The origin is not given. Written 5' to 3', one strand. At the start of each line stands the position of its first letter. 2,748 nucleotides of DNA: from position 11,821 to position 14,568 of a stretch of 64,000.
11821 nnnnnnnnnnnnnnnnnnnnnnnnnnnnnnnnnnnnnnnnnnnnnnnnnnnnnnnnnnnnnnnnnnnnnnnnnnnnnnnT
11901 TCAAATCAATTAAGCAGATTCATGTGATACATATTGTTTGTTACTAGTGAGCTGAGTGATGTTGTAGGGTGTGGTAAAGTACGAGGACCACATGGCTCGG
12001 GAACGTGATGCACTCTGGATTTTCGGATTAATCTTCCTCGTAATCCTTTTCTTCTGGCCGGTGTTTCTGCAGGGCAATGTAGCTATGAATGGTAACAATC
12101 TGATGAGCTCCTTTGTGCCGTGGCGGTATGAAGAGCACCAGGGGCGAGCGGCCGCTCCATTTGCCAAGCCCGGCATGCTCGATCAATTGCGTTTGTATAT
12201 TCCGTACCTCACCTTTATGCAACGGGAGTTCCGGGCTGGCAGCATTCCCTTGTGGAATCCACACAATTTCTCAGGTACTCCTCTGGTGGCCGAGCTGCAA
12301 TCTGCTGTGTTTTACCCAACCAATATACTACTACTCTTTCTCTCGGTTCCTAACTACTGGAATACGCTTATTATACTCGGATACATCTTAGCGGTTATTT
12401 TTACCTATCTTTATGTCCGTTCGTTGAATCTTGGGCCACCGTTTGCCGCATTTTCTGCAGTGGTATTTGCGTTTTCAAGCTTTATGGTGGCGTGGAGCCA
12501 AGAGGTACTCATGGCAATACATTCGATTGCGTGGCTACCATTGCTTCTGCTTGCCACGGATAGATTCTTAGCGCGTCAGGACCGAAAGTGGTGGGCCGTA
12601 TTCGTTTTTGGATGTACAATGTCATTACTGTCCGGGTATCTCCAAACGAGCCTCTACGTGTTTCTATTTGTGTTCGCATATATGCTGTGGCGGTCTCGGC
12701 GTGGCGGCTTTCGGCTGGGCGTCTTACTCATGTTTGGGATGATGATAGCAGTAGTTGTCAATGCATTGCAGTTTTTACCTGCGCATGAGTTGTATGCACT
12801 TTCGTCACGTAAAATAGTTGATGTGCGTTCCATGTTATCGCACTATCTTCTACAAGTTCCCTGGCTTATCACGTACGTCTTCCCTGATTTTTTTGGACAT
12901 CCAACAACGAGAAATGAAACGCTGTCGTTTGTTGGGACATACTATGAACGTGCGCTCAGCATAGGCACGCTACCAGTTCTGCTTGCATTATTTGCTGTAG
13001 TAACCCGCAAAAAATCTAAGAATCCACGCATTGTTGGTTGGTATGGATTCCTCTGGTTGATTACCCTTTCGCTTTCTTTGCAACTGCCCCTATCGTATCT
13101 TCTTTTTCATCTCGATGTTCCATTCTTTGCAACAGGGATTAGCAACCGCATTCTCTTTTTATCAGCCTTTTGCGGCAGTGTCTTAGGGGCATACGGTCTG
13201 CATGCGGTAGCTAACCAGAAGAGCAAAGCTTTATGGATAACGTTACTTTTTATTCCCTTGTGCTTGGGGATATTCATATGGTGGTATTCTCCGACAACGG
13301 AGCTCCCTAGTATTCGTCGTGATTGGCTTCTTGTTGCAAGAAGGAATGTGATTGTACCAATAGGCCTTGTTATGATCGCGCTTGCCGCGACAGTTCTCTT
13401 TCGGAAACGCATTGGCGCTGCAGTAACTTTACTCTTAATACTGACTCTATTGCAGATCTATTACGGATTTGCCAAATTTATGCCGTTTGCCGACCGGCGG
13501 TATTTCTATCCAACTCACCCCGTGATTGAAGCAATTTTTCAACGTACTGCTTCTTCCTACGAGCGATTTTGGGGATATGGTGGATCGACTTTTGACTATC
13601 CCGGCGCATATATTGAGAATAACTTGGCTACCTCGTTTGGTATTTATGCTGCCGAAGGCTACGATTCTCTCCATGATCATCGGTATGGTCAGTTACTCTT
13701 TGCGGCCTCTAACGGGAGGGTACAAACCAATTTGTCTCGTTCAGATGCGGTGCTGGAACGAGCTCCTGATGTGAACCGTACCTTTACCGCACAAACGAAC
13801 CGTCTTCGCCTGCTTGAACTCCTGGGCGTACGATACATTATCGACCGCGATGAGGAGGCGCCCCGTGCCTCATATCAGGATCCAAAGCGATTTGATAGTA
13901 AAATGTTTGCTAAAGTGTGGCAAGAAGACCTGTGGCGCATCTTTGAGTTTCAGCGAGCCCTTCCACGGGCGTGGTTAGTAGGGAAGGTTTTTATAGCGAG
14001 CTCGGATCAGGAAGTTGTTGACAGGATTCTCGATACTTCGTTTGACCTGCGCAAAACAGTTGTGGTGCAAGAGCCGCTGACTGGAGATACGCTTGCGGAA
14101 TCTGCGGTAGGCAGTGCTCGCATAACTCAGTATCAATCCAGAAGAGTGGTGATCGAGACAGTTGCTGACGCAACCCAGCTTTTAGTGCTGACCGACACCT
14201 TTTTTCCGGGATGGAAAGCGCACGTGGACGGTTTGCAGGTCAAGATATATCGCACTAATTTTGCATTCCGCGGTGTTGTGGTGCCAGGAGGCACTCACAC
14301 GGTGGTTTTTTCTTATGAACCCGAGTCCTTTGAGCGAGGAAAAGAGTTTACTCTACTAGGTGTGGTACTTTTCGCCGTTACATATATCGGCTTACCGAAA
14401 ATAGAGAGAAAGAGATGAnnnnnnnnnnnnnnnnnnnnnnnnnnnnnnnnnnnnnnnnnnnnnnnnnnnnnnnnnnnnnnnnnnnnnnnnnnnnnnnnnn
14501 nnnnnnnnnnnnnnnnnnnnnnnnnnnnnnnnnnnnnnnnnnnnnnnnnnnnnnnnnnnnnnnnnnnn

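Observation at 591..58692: Nineteen GT-C-type polytopic membrane glycosyltransferases in 64 kb, suggesting a combinatorial lipid-carrier-dependent extracytoplasmic glycosylation island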

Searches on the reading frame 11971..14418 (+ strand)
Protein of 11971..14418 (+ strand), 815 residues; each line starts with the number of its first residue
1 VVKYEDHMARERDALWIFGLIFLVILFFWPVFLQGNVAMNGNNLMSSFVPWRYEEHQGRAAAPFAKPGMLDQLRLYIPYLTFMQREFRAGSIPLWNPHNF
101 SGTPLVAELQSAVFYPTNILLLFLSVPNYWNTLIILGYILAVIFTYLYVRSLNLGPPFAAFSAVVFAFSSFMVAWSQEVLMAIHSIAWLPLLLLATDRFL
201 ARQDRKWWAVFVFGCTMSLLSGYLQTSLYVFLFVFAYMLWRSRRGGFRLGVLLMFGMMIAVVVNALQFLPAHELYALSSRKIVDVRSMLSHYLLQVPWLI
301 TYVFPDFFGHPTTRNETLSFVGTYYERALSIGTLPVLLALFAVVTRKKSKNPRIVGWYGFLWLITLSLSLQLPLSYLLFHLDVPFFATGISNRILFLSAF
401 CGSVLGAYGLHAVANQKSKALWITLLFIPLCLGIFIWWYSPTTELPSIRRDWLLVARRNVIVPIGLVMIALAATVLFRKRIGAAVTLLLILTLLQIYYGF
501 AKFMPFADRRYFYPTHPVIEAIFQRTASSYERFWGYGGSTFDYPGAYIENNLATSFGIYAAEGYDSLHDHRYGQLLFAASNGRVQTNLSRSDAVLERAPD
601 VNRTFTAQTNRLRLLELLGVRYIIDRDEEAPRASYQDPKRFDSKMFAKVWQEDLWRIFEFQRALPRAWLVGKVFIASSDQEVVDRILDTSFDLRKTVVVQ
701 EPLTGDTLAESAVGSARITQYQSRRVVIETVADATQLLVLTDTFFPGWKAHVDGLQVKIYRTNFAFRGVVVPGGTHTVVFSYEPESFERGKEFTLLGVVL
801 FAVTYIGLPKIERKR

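Call 4: search_protein_families(library=pfam, proteins=[window:11971-14418:+], max_evalue=0.01)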
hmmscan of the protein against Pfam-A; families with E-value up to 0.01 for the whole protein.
window:11971-14418:+ (815 aa): 2 families
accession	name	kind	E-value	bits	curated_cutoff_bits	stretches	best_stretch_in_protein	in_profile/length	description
PF09586.16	YfhO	-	3.7e-28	98.8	28.5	2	71-674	30-598/835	Bacterial membrane protein YfhO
PF13231.12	PMT_2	-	0.00051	20.7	26.1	1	135-263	29-153/160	Dolichyl-phosphate-mannose-protein mannosyltransferase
